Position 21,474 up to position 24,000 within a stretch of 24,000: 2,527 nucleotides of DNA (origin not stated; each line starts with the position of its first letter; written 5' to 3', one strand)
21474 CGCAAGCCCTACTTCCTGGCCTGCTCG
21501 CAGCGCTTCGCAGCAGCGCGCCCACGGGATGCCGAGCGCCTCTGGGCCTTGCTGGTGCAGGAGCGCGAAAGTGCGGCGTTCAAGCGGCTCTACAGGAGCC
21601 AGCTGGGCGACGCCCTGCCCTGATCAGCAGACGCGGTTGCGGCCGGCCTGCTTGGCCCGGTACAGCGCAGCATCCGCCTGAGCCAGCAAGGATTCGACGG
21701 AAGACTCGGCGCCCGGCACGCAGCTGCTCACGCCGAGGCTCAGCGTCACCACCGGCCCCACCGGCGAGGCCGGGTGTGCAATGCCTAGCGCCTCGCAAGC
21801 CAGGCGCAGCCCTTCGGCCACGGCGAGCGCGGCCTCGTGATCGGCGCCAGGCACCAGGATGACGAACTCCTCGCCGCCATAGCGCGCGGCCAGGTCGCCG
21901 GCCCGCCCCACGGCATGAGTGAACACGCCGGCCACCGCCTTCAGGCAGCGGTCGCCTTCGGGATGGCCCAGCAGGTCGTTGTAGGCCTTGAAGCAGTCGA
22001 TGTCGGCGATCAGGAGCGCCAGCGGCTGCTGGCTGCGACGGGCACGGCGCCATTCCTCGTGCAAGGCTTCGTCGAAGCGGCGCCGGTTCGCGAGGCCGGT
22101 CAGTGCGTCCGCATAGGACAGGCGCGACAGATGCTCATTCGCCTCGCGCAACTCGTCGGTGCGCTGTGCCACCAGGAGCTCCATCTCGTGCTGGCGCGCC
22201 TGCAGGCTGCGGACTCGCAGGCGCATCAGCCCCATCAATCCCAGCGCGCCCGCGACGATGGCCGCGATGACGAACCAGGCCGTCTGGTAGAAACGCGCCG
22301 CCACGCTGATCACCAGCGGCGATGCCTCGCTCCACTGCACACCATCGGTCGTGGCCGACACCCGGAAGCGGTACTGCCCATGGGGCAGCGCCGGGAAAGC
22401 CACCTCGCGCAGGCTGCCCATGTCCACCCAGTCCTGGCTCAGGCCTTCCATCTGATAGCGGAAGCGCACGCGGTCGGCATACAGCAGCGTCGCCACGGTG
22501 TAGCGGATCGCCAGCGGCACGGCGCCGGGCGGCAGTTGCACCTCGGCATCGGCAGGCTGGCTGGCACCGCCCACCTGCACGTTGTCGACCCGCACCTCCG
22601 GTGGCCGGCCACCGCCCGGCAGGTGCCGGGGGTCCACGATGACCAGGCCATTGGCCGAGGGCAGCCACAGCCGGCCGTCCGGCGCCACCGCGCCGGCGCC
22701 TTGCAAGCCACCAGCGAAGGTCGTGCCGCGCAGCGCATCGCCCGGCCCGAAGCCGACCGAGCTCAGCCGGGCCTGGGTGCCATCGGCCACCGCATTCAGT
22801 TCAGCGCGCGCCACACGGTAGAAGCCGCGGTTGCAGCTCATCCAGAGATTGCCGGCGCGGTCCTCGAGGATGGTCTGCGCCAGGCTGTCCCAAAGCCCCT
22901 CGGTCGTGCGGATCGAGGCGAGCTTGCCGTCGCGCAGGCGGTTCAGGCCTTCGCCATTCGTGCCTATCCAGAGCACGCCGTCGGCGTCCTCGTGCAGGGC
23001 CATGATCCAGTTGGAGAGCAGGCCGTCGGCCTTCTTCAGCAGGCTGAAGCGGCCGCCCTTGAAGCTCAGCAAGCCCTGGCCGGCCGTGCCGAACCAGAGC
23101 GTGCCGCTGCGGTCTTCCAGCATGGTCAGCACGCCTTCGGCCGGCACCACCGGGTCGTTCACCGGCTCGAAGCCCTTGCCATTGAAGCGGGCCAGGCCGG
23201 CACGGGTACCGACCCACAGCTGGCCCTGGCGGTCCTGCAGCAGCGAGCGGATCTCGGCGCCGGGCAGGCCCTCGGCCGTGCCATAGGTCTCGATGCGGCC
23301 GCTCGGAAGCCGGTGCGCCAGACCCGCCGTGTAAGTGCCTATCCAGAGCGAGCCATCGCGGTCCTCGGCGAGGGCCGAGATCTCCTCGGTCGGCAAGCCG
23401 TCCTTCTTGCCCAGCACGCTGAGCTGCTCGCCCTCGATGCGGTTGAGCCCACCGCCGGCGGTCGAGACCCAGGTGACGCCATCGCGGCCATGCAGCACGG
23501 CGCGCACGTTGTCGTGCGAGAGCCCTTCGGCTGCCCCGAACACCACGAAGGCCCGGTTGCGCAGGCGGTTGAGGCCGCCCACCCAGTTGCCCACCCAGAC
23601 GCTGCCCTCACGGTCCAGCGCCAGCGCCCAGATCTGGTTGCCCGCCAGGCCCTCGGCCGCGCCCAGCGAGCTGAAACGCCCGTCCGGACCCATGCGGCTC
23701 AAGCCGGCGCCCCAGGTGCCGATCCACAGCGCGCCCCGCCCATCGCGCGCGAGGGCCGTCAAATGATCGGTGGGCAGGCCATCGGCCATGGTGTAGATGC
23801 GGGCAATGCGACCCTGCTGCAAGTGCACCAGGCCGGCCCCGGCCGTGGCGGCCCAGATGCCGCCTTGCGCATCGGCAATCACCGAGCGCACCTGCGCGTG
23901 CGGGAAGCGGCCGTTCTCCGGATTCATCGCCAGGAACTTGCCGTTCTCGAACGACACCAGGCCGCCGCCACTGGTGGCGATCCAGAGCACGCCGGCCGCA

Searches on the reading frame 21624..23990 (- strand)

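Call 5: search_protein_families(library=pfam, proteins=[window:21624-23990:-])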
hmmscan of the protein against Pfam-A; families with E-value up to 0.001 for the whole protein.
window:21624-23990:- (788 aa): 3 families
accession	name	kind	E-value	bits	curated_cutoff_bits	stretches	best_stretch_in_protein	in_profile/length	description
PF00990.26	GGDEF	-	1.8e-46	158.3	23.8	1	626-786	2-161/161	Diguanylate cyclase, GGDEF domain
PF07494.17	Reg_prop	-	1.3e-44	144.9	20.4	3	198-220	1-23/24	Two component regulator propeller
PF07495.19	Y_Y_Y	-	2.2e-10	40.7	26.6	1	505-559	5-58/65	Y_Y_Y domain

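Call 6: search_protein_families(library=ncbifam, proteins=[window:21624-23990:-])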
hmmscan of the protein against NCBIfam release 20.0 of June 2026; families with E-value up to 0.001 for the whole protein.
window:21624-23990:- (788 aa): 23 families
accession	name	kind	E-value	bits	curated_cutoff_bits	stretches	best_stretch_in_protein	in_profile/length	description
TIGR00254.1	GGDEF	domain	3.5e-48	163.5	37.4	1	622-787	2-164/168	diguanylate cyclase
NF038266.1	diguan_SiaD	equivalog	7.5e-45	153.3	290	1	612-787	81-252/252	biofilm regulation diguanylate cyclase SiaD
NF007135.0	PRK09581.1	equivalog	1.3e-41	142.9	474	1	608-788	275-453/457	PleD family two-component system response regulator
NF007380.0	PRK09894.1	equivalog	5.5e-39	134.3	256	1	612-787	115-284/296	diguanylate cyclase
NF041606.1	dguan_cyc_DgcA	equivalog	3.1e-32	111.8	370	1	618-787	171-336/340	diguanylate cyclase DgcA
NF007423.1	PRK09966.1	equivalog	1.6e-31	109.6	325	1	609-780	223-390/390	diguanylate cyclase DgcN/YfiN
NF011955.1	PRK15426.1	equivalog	3.4e-30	104.7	408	1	621-788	394-559/564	cellulose biosynthesis regulator diguanylate cyclase DgcQ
NF051473.1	DigCycDgcsShew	equivalog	4.8e-30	104.9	400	1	619-786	129-287/291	diguanylate cyclase DgcS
NF047654.1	DiguCycDgcRLepto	equivalog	4.5e-28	98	500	1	613-787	121-293/295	diguanylate cyclase DgcR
NF007298.0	PRK09776.1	equivalog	9.2e-27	93.3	1135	1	605-787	664-842/1111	diguanylate cyclase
NF007599.0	PRK10245.1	equivalog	1.5e-26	92.7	402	1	609-787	194-367/371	diguanylate cyclase AdrA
NF045675.1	PhdiestaseDibA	equivalog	2.3e-25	89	980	1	613-785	191-359/623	phosphodiesterase DibA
NF047872.1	GGDEF_GdpS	equivalog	8.7e-21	74.5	400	1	626-787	188-347/355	GGDEF domain-containing protein GdpS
NF007474.0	PRK10060.1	equivalog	1.2e-20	73.3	782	1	612-788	224-393/663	cyclic di-GMP phosphodiesterase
NF053781.1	cdiGMPphdstlr2612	equivalog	5.3e-20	70.7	1600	1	616-783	831-995/1268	Tlr1612 family c-di-GMP phosphodiesterase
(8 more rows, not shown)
